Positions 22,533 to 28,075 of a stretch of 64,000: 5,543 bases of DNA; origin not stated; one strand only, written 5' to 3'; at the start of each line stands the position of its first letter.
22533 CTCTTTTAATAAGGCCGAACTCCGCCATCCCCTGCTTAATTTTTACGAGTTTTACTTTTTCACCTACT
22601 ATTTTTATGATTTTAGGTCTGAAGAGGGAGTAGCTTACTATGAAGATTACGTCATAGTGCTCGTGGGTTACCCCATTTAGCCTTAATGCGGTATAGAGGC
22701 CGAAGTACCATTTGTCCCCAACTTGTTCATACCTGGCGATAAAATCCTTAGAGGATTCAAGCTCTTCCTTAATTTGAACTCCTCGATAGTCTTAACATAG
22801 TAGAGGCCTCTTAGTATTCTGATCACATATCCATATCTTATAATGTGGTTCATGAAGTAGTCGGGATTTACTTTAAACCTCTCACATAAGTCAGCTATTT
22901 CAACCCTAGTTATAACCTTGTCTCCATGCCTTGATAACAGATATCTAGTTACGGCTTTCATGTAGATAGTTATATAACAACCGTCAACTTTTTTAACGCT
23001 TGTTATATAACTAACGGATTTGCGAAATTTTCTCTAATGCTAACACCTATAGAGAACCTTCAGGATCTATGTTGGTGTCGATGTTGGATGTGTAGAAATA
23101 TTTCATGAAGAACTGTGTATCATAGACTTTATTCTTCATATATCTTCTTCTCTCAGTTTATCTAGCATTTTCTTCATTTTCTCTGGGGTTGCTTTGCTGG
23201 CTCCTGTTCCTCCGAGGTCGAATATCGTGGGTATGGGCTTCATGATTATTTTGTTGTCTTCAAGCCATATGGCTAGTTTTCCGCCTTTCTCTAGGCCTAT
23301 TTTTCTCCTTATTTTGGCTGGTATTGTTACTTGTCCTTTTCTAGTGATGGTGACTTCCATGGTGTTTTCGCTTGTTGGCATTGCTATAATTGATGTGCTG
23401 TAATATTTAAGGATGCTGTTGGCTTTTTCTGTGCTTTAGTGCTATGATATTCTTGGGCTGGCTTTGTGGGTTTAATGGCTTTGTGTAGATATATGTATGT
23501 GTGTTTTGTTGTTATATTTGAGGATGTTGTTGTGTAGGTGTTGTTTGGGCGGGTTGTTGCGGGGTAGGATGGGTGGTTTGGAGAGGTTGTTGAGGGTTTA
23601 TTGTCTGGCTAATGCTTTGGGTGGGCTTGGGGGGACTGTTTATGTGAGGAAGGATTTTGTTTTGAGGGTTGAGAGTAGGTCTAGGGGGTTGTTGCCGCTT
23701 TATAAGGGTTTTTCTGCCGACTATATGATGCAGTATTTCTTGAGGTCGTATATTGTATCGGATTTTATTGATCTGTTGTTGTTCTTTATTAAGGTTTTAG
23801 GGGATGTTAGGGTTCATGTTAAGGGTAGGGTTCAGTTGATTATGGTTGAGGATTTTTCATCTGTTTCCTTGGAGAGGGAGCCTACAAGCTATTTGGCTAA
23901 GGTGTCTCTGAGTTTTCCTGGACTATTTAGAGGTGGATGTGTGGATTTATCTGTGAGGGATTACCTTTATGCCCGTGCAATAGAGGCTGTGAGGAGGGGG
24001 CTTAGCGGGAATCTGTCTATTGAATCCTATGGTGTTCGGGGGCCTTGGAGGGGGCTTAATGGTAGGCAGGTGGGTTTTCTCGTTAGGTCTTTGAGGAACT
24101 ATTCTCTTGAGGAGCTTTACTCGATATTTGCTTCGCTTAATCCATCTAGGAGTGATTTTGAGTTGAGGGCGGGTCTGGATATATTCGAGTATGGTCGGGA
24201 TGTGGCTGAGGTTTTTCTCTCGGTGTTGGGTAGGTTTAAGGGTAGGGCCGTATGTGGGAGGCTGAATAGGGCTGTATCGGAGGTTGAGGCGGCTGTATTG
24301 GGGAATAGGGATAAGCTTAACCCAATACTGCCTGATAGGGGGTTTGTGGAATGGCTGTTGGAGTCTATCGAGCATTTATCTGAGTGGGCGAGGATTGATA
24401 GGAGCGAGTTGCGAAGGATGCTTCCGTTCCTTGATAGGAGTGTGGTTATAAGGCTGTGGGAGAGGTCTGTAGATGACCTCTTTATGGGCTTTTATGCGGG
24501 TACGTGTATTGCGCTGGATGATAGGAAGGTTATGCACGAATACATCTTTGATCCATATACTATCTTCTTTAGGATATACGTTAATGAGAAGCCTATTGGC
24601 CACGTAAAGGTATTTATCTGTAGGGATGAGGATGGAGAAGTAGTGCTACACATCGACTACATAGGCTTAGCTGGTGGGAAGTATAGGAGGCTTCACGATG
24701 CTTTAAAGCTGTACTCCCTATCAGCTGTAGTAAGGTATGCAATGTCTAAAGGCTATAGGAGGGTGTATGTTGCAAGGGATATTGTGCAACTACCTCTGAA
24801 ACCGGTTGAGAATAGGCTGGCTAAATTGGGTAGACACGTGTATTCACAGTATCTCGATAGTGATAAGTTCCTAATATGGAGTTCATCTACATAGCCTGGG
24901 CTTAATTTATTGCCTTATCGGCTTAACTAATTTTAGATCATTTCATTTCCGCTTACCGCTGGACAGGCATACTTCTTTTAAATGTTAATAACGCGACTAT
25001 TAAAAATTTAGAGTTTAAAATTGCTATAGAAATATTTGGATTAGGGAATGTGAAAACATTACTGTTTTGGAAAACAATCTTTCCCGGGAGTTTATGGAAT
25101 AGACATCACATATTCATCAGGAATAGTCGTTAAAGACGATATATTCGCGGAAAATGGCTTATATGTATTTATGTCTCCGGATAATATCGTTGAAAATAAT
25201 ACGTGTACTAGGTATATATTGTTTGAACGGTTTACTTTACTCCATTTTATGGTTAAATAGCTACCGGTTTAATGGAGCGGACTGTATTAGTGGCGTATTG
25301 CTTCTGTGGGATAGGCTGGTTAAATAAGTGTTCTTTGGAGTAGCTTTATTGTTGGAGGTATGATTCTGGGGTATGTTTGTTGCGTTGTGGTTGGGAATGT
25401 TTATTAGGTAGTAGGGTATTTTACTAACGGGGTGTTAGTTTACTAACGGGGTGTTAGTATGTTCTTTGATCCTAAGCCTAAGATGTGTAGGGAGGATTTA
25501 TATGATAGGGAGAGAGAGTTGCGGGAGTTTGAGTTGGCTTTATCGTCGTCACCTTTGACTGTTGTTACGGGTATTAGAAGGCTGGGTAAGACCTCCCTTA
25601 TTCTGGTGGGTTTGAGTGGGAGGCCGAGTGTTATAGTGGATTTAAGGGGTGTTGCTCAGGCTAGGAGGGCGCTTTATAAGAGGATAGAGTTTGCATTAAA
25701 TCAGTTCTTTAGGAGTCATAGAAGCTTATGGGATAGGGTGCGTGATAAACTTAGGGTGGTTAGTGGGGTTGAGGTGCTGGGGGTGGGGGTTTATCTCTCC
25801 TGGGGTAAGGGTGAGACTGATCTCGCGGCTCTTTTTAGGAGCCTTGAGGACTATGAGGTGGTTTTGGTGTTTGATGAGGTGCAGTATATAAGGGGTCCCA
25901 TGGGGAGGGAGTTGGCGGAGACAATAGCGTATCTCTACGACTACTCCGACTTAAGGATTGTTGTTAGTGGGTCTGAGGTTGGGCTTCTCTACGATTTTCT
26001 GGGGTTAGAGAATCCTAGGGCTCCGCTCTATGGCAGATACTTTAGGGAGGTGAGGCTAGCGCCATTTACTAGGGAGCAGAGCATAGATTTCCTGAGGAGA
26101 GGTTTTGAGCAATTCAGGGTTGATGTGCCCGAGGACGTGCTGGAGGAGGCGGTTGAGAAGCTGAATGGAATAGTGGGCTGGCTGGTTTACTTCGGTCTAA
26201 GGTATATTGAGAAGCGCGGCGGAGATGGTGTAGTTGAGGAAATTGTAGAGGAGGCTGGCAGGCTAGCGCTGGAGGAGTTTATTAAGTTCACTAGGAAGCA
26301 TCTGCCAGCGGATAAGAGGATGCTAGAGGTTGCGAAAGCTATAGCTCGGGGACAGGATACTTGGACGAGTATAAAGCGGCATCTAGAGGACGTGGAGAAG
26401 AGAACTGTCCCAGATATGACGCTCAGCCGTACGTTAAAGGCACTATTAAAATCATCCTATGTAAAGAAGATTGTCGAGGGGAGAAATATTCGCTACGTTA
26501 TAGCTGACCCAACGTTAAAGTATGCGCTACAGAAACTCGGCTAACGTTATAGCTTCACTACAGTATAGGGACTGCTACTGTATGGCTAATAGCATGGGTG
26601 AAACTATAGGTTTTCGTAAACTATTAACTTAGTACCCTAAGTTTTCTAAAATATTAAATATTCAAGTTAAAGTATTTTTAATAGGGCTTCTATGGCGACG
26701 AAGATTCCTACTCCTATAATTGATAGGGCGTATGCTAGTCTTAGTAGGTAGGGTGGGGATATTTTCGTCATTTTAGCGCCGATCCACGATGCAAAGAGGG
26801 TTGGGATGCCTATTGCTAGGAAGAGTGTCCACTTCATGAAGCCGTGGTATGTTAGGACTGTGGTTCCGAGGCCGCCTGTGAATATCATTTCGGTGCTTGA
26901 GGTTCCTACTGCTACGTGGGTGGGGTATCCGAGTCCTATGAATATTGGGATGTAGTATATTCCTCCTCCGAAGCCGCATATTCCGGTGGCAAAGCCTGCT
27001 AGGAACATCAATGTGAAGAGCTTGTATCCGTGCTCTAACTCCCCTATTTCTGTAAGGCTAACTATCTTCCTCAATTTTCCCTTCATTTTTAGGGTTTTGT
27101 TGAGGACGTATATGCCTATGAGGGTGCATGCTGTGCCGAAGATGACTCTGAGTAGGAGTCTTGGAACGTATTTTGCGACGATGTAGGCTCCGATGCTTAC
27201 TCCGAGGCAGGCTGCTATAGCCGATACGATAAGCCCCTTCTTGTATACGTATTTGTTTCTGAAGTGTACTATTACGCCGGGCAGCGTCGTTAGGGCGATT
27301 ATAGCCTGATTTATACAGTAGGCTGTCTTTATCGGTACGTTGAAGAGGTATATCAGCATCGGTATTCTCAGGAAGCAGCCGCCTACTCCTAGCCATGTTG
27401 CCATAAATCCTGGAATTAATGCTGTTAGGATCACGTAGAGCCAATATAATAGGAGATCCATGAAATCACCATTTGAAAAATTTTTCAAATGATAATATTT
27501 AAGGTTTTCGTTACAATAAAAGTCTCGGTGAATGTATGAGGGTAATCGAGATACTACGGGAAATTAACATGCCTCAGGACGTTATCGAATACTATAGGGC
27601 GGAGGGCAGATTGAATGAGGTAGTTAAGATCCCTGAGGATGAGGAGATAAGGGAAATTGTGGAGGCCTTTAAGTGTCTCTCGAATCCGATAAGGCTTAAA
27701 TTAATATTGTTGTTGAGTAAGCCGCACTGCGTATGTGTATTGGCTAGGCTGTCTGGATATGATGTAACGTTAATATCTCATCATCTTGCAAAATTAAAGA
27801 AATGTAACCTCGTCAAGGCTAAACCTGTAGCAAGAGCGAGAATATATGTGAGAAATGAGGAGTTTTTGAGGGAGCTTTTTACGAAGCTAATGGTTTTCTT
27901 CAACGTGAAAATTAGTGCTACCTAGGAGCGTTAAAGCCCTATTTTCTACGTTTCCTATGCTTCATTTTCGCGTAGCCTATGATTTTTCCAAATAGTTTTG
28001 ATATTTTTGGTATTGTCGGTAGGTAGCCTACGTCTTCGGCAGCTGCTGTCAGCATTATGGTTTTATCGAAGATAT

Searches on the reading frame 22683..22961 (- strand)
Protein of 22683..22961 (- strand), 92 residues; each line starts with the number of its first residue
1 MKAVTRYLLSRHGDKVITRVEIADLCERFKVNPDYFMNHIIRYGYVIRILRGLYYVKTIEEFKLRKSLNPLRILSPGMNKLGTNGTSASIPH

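Call 8: search_protein_families(library=padloc, proteins=[window:22683-22961:-], max_evalue=0.001)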
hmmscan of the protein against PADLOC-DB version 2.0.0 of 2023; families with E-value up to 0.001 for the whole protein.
window:22683-22961:- (92 aa): 1 family
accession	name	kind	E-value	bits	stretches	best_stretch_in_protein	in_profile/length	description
PDLC02273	AbiEi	-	2.3e-31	107.4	1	1-84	1-84/205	AbiEi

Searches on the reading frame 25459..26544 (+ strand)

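Call 7: search_protein_families(library=pfam, proteins=[window:25459-26544:+], max_evalue=0.001)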
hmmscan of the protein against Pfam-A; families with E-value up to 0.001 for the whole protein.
window:25459-26544:+ (361 aa): 4 families
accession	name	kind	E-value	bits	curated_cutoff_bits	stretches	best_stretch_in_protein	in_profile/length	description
PF01637.24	ATPase_2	-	3e-15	57.1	33.2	1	15-244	2-224/225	ATPase domain predominantly from Archaea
PF13173.12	AAA_14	-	2e-08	34.7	27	1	125-179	53-105/129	AAA domain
PF21100.3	MCM_C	-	0.00016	21.9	27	1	284-337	3-55/64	MCM protein C-terminal winged helix-turn-helix domain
PF13401.12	AAA_22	-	0.00029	21.6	27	0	32-173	6-124/130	AAA domain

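Call 8: search_protein_families(library=padloc, proteins=[window:25459-26544:+], max_evalue=0.001)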
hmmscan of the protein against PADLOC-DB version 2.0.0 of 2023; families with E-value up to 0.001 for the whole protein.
window:25459-26544:+ (361 aa): 2 families
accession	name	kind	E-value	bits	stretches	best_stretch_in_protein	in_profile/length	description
PDLC04984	PDC-S27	-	3.1e-07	27.6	1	16-340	6-302/474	-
PDLC04787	PDC-S01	-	2.6e-06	24.5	0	13-48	9-44/412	-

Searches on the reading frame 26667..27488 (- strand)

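Call 7: search_protein_families(library=pfam, proteins=[window:26667-27488:-], max_evalue=0.001)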
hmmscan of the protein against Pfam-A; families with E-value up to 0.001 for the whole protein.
window:26667-27488:- (273 aa): 1 family
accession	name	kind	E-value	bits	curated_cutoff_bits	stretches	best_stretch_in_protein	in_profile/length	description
PF01925.25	TauE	-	3.5e-34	119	32.6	1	20-263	2-236/237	Sulfite exporter TauE/SafE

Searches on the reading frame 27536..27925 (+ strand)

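Call 7: search_protein_families(library=pfam, proteins=[window:27536-27925:+], max_evalue=0.001)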
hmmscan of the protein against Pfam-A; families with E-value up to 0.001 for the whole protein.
window:27536-27925:+ (129 aa): 1 family
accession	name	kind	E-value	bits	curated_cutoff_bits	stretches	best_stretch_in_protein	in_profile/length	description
PF01022.26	HTH_5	-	8.1e-09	35.7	22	1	50-94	1-46/47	Bacterial regulatory protein, arsR family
